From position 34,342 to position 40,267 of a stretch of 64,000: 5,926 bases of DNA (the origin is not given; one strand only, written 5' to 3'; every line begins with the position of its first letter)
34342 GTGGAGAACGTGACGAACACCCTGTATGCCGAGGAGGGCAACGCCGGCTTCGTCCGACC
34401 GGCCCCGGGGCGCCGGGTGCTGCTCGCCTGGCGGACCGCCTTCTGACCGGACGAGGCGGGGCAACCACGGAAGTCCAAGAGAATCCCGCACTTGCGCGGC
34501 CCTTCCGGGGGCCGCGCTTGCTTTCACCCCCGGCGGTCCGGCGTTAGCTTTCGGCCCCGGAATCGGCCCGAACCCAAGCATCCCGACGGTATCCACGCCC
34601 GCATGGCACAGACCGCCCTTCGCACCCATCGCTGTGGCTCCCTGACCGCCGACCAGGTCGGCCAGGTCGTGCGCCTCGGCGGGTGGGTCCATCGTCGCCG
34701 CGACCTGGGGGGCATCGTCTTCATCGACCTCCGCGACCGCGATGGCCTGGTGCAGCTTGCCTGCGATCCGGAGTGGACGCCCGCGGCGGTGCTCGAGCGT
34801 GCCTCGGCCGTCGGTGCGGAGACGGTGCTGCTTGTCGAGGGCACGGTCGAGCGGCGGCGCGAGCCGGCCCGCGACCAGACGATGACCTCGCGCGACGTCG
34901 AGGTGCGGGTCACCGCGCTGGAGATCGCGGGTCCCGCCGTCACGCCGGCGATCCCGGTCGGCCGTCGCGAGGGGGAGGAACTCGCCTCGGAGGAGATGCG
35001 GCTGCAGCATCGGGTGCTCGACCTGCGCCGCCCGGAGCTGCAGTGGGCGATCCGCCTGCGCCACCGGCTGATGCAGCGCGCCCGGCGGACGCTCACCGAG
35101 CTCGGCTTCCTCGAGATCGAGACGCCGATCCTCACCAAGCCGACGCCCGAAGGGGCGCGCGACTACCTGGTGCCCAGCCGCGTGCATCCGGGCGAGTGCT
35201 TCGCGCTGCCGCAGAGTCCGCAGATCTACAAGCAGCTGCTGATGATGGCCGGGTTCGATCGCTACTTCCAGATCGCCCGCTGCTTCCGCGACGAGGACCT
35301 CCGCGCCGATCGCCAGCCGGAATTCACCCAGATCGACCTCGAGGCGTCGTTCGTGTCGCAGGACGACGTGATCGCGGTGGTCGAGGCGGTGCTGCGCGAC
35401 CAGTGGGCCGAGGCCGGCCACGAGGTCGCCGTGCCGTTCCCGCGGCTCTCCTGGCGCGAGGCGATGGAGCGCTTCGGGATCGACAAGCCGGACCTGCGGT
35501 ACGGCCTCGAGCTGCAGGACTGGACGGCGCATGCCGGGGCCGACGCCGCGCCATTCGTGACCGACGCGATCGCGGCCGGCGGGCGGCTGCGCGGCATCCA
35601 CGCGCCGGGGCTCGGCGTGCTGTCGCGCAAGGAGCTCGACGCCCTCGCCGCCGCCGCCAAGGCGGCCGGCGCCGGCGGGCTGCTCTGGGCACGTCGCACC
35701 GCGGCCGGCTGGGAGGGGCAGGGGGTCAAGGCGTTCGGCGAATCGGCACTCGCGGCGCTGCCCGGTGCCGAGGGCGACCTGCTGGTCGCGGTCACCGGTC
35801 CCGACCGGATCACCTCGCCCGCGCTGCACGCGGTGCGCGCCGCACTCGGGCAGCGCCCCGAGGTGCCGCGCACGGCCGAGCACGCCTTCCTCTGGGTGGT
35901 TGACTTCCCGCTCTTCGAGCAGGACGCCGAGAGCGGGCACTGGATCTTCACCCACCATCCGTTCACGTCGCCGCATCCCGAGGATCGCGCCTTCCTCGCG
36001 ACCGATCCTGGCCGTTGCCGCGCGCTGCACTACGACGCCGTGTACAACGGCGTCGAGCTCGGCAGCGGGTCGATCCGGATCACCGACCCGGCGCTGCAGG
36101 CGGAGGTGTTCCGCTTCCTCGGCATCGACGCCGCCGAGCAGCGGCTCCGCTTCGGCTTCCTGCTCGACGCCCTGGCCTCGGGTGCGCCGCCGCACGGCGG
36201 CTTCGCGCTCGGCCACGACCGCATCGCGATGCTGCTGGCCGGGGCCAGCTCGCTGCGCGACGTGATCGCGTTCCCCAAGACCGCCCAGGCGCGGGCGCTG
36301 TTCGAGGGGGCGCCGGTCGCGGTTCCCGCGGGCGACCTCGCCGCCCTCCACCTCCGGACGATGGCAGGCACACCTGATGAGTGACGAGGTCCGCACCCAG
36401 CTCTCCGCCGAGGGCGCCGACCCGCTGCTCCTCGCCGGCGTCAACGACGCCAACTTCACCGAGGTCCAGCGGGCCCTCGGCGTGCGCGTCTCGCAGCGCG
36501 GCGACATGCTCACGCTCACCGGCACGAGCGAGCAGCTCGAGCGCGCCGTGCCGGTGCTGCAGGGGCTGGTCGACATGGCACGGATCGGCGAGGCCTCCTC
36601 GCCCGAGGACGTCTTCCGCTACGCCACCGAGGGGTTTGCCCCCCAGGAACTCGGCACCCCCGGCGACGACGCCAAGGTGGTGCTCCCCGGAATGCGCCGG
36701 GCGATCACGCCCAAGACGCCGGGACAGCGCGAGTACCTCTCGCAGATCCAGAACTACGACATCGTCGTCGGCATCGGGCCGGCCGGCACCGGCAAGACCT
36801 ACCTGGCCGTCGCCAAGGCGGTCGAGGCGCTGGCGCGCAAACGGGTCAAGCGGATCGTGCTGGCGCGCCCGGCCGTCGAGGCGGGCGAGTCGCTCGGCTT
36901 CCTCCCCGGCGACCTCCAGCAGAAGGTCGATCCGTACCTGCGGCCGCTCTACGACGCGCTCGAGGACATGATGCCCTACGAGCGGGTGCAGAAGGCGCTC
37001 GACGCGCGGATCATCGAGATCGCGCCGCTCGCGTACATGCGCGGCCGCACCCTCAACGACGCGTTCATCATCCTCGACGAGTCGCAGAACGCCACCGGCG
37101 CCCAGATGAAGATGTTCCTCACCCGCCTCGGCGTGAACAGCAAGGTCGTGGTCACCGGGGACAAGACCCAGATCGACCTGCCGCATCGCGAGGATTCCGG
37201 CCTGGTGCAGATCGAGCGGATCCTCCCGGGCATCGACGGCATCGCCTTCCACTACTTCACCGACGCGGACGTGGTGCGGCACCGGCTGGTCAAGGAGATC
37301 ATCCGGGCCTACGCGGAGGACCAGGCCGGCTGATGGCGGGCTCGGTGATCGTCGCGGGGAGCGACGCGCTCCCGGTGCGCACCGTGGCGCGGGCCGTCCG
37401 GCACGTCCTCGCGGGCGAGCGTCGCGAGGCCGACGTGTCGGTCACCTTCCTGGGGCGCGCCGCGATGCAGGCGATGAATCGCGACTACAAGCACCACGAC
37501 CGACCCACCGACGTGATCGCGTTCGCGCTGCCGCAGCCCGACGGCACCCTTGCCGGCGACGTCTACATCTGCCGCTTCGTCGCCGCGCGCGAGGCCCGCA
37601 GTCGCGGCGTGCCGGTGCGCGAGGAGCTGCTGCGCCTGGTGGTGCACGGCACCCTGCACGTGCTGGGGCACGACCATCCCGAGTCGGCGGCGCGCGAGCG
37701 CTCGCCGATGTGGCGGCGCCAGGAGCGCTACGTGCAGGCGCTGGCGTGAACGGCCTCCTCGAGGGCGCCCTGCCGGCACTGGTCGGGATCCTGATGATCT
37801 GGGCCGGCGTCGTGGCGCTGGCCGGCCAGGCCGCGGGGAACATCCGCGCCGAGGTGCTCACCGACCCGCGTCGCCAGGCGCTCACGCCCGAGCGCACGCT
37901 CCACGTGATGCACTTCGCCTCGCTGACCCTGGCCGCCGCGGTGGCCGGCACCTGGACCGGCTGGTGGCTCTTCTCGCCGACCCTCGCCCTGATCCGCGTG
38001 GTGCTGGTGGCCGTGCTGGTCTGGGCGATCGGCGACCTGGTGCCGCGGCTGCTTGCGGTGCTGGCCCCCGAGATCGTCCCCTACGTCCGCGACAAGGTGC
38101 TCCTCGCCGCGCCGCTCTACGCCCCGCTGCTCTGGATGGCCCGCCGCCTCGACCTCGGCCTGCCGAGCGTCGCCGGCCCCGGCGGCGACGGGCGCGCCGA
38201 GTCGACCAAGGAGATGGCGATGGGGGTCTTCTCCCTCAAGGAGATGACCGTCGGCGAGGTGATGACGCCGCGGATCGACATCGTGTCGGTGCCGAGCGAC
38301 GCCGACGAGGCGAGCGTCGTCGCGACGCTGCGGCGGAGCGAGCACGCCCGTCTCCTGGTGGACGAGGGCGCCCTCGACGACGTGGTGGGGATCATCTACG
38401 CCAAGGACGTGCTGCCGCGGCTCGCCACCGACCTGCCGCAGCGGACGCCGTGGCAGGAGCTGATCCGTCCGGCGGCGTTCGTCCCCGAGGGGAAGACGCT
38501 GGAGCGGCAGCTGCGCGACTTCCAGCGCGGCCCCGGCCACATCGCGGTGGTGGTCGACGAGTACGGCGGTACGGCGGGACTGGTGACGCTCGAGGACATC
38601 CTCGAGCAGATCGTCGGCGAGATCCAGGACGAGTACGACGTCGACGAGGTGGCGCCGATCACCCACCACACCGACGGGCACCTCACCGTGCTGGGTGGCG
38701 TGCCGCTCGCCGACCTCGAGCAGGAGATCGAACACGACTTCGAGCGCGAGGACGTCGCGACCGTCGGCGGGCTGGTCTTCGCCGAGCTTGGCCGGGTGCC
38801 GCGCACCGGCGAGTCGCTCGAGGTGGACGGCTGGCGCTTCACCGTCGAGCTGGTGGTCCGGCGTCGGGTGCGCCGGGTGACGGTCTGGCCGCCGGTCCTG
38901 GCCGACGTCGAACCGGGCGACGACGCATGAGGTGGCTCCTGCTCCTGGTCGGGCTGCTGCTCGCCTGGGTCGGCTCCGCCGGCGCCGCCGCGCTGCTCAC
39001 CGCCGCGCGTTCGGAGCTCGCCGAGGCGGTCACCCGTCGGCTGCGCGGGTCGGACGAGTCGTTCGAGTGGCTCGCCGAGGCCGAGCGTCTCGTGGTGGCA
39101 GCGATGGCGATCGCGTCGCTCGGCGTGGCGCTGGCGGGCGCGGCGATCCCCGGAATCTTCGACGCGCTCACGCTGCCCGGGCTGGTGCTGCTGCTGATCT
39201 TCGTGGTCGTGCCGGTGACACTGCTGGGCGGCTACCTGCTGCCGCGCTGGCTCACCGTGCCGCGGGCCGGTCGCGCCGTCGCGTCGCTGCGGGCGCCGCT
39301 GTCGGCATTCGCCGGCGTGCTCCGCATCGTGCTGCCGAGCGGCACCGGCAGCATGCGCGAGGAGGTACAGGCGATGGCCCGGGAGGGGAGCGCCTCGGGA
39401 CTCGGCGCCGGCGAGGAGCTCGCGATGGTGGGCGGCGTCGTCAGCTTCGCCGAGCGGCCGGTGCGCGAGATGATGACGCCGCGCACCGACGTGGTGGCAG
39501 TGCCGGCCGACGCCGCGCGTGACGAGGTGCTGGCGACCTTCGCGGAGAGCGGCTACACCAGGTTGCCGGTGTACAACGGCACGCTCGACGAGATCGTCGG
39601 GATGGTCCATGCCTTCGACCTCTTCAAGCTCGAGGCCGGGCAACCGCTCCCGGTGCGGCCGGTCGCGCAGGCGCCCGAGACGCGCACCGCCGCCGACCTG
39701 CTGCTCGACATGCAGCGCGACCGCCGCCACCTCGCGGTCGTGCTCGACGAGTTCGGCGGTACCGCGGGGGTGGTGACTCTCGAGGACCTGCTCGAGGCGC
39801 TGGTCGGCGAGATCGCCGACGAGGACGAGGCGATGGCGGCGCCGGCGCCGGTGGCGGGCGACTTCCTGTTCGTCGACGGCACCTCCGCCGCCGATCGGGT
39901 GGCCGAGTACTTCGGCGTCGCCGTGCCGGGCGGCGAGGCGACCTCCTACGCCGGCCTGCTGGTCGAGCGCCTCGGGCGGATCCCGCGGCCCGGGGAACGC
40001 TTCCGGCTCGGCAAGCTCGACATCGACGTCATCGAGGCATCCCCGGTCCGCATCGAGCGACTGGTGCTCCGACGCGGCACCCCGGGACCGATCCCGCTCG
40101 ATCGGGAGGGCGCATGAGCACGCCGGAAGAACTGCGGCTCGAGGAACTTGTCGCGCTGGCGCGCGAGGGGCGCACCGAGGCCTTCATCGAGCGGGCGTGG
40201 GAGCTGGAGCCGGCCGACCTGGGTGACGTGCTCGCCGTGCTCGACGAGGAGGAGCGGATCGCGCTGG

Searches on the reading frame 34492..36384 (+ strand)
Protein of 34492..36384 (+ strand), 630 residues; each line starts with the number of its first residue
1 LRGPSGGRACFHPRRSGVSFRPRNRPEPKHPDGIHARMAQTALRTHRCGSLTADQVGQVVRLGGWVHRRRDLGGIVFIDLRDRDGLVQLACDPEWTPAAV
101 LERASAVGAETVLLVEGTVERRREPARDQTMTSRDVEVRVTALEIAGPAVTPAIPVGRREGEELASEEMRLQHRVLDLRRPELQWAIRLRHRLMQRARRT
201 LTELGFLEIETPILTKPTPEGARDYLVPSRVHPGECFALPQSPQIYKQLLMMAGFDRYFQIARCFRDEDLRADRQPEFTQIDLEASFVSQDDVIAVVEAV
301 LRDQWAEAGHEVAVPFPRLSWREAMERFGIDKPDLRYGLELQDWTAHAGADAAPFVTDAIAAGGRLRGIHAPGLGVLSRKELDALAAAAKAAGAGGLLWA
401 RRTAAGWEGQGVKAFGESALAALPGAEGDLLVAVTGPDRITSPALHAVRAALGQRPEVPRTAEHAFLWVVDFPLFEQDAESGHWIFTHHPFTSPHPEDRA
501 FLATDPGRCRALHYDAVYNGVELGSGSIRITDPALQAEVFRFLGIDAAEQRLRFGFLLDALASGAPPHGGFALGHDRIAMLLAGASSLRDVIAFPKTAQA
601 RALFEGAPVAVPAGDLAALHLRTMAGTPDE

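Call 31: search_protein_families(library=pfam, proteins=[window:34492-36384:+], max_evalue=0.001)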
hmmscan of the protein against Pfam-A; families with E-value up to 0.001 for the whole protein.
window:34492-36384:+ (630 aa): 4 families
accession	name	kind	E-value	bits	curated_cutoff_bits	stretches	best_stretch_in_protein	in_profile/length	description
PF00152.25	tRNA-synt_2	-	4.1e-112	374.7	25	1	166-597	1-307/308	tRNA synthetases class II (D, K and N)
PF01336.31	tRNA_anti-codon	-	1.6e-13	50.8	27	1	60-145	1-74/75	OB-fold nucleic acid binding domain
PF02938.19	GAD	-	4.7e-07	30.4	23.4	1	357-439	2-89/95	GAD domain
PF01409.25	tRNA-synt_2d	-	0.00031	20.7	19.8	0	257-283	104-130/246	tRNA synthetases class II core domain (F)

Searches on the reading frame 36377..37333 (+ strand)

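Call 31: search_protein_families(library=pfam, proteins=[window:36377-37333:+], max_evalue=0.001)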
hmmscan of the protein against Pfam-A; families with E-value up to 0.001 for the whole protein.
window:36377-37333:+ (318 aa): 4 families
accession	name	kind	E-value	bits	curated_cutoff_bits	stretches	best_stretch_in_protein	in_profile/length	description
PF02562.22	PhoH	-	2e-94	315.3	27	1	110-312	2-204/205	PhoH-like protein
PF13604.12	AAA_30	-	4.5e-09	36.8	27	1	115-266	4-128/191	AAA domain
PF13245.12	AAA_19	-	2.9e-07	31.2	25.1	1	117-266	1-129/134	AAA domain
PF01695.23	IstB_IS21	-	7.4e-05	22.8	24.1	1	121-154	86-119/238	IstB-like ATP binding protein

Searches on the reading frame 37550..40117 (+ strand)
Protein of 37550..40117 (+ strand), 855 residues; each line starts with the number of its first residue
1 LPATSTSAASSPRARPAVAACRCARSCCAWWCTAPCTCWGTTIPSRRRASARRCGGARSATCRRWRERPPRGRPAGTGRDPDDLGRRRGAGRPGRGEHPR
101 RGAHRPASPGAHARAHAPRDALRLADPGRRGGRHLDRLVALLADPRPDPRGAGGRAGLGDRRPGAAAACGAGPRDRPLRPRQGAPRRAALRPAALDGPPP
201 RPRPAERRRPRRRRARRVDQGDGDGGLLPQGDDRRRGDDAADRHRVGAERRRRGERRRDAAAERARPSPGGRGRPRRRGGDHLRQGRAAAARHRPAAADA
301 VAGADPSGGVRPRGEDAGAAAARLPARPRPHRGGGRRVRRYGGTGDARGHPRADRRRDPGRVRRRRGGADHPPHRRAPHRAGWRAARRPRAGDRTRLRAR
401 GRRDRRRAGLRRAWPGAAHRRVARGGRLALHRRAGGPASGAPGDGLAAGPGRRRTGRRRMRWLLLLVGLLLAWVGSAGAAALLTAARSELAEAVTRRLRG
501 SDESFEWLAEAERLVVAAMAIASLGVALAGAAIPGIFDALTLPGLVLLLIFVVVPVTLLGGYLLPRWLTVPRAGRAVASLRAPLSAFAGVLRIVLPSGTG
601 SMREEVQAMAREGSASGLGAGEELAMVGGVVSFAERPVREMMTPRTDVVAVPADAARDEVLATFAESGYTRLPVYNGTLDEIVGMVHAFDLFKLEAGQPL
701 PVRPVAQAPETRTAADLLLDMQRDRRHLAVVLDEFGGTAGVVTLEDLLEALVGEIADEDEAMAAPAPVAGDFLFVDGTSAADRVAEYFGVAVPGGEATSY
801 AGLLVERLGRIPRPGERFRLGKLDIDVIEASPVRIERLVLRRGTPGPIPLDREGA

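Call 31: search_protein_families(library=pfam, proteins=[window:37550-40117:+], max_evalue=0.001)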
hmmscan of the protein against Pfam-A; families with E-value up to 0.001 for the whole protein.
window:37550-40117:+ (855 aa): 2 families
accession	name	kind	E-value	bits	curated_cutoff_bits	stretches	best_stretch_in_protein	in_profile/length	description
PF00571.33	CBS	-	3.7e-16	59.6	24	2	638-694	1-54/57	CBS domain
PF03471.22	CorC_HlyC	-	8.4e-11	42.2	27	1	775-842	10-79/81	Transporter associated domain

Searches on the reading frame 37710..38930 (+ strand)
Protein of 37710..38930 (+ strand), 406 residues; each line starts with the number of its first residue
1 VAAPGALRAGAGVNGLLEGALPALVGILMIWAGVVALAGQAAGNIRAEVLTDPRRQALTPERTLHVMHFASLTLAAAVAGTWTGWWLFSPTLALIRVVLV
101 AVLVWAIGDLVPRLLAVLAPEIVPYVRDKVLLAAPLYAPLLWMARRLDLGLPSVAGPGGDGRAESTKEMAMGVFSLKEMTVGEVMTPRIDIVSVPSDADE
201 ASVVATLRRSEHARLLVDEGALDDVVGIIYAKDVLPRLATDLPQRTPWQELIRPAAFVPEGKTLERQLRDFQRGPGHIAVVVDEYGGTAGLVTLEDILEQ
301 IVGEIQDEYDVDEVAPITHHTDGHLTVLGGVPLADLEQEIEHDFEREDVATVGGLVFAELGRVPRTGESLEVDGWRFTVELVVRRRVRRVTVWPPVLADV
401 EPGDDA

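Call 31: search_protein_families(library=pfam, proteins=[window:37710-38930:+], max_evalue=0.001)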
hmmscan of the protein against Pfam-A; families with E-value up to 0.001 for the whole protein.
window:37710-38930:+ (406 aa): 2 families
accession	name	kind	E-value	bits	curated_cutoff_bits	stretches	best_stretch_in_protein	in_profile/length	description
PF03471.22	CorC_HlyC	-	4.1e-19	68.8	27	1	321-392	4-77/81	Transporter associated domain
PF00571.33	CBS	-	1.6e-13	51.2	24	2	253-302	7-56/57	CBS domain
